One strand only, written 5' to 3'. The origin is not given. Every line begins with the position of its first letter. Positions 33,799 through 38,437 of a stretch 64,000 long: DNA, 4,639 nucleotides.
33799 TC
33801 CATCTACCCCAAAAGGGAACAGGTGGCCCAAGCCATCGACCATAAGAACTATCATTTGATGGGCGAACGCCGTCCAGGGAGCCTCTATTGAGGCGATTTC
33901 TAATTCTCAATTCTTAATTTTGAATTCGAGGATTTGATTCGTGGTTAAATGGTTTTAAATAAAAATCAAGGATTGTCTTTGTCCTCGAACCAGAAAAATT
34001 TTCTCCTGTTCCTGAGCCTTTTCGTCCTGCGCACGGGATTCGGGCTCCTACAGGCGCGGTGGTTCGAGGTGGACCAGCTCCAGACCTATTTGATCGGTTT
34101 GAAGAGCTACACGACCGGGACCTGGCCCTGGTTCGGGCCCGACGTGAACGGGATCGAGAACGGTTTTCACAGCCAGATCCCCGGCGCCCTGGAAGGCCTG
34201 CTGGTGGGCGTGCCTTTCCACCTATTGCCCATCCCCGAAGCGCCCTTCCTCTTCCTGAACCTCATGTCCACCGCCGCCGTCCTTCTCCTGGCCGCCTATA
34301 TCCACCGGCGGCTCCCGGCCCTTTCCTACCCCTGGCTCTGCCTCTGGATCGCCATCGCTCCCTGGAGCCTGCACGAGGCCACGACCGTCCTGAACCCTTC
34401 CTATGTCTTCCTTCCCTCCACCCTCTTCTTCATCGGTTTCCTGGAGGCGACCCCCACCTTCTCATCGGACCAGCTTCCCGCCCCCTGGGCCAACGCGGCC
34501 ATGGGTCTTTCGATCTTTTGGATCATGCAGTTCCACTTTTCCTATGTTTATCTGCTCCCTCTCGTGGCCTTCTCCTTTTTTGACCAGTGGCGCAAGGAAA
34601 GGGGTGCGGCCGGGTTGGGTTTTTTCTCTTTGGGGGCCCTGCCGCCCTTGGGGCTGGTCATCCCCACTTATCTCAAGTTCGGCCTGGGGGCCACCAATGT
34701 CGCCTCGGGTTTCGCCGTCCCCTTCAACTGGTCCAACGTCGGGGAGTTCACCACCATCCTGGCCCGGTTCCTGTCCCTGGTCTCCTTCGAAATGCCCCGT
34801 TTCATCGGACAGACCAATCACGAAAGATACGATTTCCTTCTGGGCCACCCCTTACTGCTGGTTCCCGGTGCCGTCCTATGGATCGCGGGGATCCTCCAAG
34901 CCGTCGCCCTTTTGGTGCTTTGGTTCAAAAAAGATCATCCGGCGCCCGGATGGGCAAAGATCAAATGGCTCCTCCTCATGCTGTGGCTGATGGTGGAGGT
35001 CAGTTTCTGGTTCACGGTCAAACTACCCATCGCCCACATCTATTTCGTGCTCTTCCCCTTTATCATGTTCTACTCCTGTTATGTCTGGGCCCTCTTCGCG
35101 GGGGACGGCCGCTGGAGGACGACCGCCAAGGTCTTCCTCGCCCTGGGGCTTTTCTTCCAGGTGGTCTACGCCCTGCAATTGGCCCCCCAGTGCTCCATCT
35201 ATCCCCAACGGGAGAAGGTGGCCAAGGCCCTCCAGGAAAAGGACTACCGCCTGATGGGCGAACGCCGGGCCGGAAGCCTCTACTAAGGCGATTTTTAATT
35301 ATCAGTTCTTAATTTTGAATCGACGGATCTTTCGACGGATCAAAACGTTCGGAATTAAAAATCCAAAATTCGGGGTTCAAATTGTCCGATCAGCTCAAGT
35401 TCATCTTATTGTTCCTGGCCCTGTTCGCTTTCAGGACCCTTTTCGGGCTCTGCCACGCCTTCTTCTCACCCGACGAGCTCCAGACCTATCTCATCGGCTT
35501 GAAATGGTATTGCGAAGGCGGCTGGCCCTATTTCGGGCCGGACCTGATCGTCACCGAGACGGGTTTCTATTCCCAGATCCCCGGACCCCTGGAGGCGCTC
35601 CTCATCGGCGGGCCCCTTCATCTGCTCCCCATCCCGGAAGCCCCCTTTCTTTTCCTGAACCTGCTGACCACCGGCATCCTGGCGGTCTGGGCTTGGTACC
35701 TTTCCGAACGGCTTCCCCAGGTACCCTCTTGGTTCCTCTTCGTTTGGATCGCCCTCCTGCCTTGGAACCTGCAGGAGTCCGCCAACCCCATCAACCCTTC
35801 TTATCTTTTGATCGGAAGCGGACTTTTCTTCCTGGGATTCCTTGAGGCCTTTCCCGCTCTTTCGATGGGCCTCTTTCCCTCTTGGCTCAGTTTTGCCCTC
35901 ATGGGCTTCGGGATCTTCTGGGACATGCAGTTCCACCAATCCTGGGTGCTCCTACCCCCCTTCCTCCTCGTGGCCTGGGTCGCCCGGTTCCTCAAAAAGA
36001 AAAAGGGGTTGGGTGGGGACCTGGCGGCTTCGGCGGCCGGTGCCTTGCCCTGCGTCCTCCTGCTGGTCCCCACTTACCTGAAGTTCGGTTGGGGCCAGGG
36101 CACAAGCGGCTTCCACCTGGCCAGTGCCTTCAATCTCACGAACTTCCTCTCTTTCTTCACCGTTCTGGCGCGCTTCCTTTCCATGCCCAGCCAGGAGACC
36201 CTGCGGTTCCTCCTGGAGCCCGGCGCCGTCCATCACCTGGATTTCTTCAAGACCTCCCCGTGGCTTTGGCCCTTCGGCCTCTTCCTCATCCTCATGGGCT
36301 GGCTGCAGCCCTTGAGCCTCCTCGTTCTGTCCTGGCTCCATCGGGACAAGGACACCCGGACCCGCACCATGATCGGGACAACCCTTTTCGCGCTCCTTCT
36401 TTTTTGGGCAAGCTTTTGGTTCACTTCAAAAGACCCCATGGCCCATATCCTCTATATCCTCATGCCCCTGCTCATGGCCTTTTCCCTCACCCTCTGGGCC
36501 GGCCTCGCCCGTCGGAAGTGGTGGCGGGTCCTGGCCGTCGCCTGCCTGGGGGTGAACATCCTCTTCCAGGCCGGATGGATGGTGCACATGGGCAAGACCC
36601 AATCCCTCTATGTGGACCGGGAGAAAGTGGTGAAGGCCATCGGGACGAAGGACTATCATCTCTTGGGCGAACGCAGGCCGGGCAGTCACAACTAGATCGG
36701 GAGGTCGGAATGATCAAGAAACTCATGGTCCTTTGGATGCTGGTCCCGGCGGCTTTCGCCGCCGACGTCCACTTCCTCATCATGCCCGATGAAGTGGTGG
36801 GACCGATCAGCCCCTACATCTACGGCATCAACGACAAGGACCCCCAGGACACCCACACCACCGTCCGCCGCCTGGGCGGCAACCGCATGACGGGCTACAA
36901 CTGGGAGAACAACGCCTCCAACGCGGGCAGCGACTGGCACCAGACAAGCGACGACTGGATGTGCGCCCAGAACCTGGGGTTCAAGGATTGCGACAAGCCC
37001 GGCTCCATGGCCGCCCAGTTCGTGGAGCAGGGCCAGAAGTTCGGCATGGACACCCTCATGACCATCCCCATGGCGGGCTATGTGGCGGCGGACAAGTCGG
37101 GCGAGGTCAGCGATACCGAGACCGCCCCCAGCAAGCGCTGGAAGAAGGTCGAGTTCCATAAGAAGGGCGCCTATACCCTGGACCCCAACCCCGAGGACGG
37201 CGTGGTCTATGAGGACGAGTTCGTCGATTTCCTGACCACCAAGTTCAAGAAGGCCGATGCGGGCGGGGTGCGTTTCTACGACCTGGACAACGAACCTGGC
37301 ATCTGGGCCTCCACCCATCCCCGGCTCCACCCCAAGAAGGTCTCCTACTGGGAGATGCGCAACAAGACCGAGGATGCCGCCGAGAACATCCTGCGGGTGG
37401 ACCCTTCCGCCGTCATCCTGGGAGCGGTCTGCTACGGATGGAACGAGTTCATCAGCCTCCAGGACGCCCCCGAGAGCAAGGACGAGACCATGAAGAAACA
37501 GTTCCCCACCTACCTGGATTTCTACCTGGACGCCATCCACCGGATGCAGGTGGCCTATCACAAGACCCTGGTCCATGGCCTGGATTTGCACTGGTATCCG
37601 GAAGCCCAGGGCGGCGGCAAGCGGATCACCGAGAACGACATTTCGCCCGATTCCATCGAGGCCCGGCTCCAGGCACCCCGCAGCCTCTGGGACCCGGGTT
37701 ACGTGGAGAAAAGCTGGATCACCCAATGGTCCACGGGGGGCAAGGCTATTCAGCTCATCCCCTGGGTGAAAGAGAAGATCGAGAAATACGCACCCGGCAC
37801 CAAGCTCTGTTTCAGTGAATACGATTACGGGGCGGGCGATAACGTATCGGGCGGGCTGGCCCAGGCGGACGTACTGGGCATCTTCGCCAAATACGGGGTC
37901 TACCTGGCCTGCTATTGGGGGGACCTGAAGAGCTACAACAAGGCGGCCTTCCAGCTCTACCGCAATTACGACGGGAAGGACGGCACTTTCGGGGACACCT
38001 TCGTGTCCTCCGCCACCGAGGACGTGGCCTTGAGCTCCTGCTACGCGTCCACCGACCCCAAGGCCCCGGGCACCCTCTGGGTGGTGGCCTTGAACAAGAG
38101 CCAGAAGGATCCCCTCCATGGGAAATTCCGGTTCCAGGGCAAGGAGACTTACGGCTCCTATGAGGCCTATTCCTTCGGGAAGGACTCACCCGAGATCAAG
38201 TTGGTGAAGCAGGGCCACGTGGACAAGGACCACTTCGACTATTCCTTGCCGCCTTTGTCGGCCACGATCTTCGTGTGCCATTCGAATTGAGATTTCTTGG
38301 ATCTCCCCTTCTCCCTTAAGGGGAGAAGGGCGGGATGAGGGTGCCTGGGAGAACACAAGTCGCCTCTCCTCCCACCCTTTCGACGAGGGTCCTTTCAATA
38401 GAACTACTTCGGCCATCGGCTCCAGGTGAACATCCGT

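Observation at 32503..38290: Tandem triplication of an uncharacterised 12-TM membrane protein family (invariant C-terminal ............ tail), followed by a secreted GH44: candidate novel envelope glycan-processing or glycosylation module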

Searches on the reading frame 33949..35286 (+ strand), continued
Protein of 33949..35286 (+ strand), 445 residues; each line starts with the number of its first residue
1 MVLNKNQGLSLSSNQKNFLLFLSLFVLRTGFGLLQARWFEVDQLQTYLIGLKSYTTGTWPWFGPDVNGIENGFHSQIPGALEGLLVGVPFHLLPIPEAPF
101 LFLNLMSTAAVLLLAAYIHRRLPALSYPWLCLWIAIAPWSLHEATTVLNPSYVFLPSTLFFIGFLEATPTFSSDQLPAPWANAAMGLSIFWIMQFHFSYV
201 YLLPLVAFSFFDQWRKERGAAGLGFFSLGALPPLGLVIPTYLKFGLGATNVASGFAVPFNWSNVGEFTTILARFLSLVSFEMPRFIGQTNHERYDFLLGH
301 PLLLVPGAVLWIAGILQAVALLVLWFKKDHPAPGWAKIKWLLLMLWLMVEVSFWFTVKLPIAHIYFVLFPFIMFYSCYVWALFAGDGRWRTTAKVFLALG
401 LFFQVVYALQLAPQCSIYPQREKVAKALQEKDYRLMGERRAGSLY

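Call 64: predict_structure(alignment_id=A3)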
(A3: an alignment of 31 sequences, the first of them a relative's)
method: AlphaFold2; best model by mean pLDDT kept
length: 607 residues; sequences in the alignment: 31
mean_pLDDT: 91.1   pTM: 0.88
mean pLDDT of the five models: 91.1, 90.6, 90.5, 90.3, 89.3
residues with pLDDT >= 90: 465; 70-90: 114; 50-70: 20; < 50: 8
segments of 3 or more residues with pLDDT < 50: 2-7
pLDDT, mean of each block of 10 residues (from residue 1): 51 90 96 90 91 94 64 80 96 96 97 96 96 91 89 97 93 97 95 90 95 93 97 89 70 86 94 93 92 96 97 97 95 96 92 79 95 95 96 96 93 94 96 87 91 86 95 94 96 90 91 95 88 94 93 90 94 95 91 96 64
secondary structure, 60 per line:
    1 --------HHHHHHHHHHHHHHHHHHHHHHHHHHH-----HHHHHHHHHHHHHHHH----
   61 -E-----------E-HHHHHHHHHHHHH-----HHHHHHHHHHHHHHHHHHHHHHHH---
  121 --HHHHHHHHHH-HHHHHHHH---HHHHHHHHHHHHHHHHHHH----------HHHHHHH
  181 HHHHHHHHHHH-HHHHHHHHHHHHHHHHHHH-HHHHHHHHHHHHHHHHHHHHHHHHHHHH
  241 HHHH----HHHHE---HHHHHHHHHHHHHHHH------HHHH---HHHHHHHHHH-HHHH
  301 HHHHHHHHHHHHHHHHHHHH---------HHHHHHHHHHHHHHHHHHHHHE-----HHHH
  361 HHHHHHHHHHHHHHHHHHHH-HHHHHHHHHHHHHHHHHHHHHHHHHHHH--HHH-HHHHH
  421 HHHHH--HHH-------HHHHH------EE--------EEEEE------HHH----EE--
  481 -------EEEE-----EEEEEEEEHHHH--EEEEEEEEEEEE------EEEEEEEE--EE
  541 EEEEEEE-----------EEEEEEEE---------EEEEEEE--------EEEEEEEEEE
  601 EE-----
elements in order: H9-35 H41-56 H76-88 H94-117 H123-132 H134-141 H145-163 H174-191 H193-211 H213-244 H249-252 H257-272 H279-282 H286-295 H297-320 H330-350 H357-380 H382-409 H416-425 H438-442 E459-463 E488-491 E497-504 H505-508 E511-522 E529-536 E539-547 E559-566 E576-582 E591-602

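Call 72: fold_search(model_id=the predicted structure, library=pdb)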
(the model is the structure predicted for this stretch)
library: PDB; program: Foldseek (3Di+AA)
matches with E <= 10: 569; with E <= 0.001: 2
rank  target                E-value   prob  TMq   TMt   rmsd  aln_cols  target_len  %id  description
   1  5f15                  4.6e-04  1.00  0.48  0.41  11.9       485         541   13  Crystal Structure of ArnT from Cupriavidus metallidurans bound to Undecaprenyl phosphate (released 2016-02-17)
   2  7e9s_A                5.6e-04  1.00  0.38  0.22  19.9       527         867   15  Archaeal oligosaccharyltransferase AglB from Archaeoglobus fulgidus in complex with an inhibitory peptide and a dolich (released 2021-09-08)
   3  5ezm                  1.4e-03  1.00  0.49  0.42  11.3       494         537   12  Crystal Structure of ArnT from Cupriavidus metallidurans in the apo state (released 2016-02-17)
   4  8pn9_A                1.4e-03  1.00  0.31  0.23  16.1       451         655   13  Structure of human oligosaccharyltransferase OST-A complex bound to NGI-1 (released 2024-05-08)
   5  6s7t_A                1.6e-03  1.00  0.43  0.30  19.8       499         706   14  Cryo-EM structure of human oligosaccharyltransferase complex OST-B (released 2019-12-18)
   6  6ezn_F                1.9e-03  1.00  0.47  0.34  13.6       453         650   14  Cryo-EM structure of the yeast oligosaccharyltransferase (OST) complex (released 2018-01-17)
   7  7oci_F                2.5e-03  1.00  0.35  0.26  14.6       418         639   13  Cryo-EM structure of yeast Ost6p containing oligosaccharyltransferase complex (released 2022-02-16)
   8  7bvf_B                5.1e-03  1.00  0.49  0.24  16.1       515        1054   12  Cryo-EM structure of Mycobacterium tuberculosis arabinosyltransferase EmbA-EmbB-AcpM2 in complex with ethambutol (released 2020-04-29)
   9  6ftg_5                6.0e-03  1.00  0.41  0.31  20.9       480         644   13  Subtomogram average of OST-containing ribosome-translocon complexes from canine rough microsomal membranes (released 2018-03-21)
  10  7bvc_A                7.1e-03  1.00  0.44  0.21  14.9       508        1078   12  Cryo-EM structure of Mycobacterium smegmatis arabinosyltransferase EmbA-EmbB-AcpM2 in complex with ethambutol (released 2020-04-29)
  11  8age_A                8.4e-03  1.00  0.34  0.25  16.8       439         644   14  Structure of yeast oligosaccharylransferase complex with acceptor peptide bound (released 2022-12-07)
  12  6c26_A                1.1e-02  1.00  0.36  0.26  13.1       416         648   12  The Cryo-EM structure of a eukaryotic oligosaccharyl transferase complex (released 2018-01-31)
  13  8agb_A                1.1e-02  1.00  0.43  0.32  13.2       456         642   13  Structure of yeast oligosaccharylransferase complex with lipid-linked oligosaccharide bound (released 2022-12-07)
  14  9s6t_A                1.3e-02  1.00  0.52  0.48   7.8       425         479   12  Ternary cryo-EM structure of chicken ALG12 with Dol25-PP-GlcNAc2Man7, Dol25-P-Man, and Fab (released 2026-03-18)
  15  9s6r_A                1.4e-02  1.00  0.40  0.44  13.9       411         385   10  Ternary cryo-EM structure of yeast ALG3 with Dol25-PP-GlcNAc2Man5, Dol25-P-Man, and Fab (released 2026-03-18)
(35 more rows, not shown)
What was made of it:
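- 33949..35286 (+): Paralog 2, the modelled protein. It has 11 TM helices (7+4). Periplasmic loop EL1 (residues 35-97) has two helices with D42 at the start of the first. EL4 spans residues 245-300. The C-terminal tail (416-445) is periplasmic. Foldseek: top 27 hits are GT-C (call 72).
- MFS and GPCR folds score probability 0.16 or less (call 72). Transporter folds score probability 0.16 or less and TM-score 0.17 or less (call 72).
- Tried and rejected: The transporter reading is rejected on fold grounds (call 72).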

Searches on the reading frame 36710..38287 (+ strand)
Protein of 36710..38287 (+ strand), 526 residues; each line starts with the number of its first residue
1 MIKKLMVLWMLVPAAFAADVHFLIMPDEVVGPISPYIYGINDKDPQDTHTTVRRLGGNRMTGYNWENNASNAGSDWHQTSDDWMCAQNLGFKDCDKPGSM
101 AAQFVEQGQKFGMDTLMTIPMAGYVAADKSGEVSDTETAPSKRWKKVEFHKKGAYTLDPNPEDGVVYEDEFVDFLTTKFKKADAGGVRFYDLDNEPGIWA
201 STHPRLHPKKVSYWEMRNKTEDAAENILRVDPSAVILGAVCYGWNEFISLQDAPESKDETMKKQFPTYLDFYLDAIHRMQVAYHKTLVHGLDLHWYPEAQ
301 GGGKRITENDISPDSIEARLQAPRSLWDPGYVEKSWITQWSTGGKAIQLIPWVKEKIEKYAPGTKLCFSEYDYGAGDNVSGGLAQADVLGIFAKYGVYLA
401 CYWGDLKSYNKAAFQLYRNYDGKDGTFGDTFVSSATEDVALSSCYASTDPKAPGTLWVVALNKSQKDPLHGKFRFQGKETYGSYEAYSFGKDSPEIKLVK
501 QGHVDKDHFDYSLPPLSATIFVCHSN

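Call 3: search_protein_families(library=pfam, proteins=[window:36710-38287:+], max_evalue=1)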
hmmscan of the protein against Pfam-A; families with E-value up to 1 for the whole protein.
seq(526 aa): 1 family
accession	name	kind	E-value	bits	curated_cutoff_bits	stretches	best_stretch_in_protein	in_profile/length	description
PF12891.13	Glyco_hydro_44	-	1e-54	186.3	25.1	1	69-299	1-223/223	Glycoside hydrolase family 44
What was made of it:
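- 36710..38290 (+): GH44 endo-beta-1,4-glucanase/xyloglucanase-type enzyme with a signal peptide. It lacks both the Thr/Pro linker and the C-terminal sorting domain, so it is probably periplasmic. PF12891 E 1e-54 (call 3).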

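Call 44: search_solved_structures(query=window:36710-38287:+, max_evalue=0.00001, show_alignments=1)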
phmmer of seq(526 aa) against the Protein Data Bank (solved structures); distinct sequences matched with E-value up to 0.00001: 7.
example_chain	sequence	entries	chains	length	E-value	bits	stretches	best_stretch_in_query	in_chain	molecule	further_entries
2yih_A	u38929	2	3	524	1.5e-135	456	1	31-521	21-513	CEL44C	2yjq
2ykk_A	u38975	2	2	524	2.6e-135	455.2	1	31-521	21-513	CEL44C | XYLOGLUCANASE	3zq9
3ik2_A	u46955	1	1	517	2.1e-128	432.4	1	31-522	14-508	Endoglucanase A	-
2e0p_A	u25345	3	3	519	3.8e-126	425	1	31-521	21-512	Endoglucanase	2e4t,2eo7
2eex_A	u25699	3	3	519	9.2e-126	423.7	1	31-521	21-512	Endoglucanase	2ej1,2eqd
3fw6_A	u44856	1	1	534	8.4e-51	176.3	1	32-464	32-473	Cellulase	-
3ii1_A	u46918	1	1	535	8.6e-51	176.2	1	32-464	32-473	Cellulase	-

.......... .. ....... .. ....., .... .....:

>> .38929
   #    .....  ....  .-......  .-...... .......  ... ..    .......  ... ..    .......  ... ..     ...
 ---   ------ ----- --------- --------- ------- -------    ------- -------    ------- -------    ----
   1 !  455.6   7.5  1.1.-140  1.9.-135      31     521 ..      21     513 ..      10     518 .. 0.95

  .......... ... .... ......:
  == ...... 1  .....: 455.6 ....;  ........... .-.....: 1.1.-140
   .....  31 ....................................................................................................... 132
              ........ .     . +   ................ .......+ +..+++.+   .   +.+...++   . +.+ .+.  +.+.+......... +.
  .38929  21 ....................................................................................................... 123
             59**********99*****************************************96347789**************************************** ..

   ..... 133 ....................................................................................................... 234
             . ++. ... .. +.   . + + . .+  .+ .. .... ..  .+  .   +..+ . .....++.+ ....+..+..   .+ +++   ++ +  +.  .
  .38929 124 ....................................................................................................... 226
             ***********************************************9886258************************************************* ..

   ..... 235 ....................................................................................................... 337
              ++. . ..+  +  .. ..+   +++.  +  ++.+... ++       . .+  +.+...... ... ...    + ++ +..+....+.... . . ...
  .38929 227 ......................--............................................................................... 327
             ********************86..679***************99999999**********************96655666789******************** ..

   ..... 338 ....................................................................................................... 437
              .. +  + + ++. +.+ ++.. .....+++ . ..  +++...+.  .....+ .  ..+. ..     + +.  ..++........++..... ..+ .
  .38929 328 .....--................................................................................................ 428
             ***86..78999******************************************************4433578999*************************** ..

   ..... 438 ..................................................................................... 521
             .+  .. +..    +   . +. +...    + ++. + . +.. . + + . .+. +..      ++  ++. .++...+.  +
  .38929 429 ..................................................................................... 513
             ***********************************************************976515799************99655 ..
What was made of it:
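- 36710..38290 (+): Match to 2yih Cel44C at E 1.5e-135 over the full length, with DNEP and SEY motifs present (call 44).
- On Glycoside hydrolase family 44: DNEP and SEY motifs are present (call 44).
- Checked: GH44 identity is confirmed by Pfam PF12891 (E 1e-54, call 3) and by a full-length match to P. polymyxa Cel44C xyloglucanase 2yih (E 1.5e-135, call 44).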
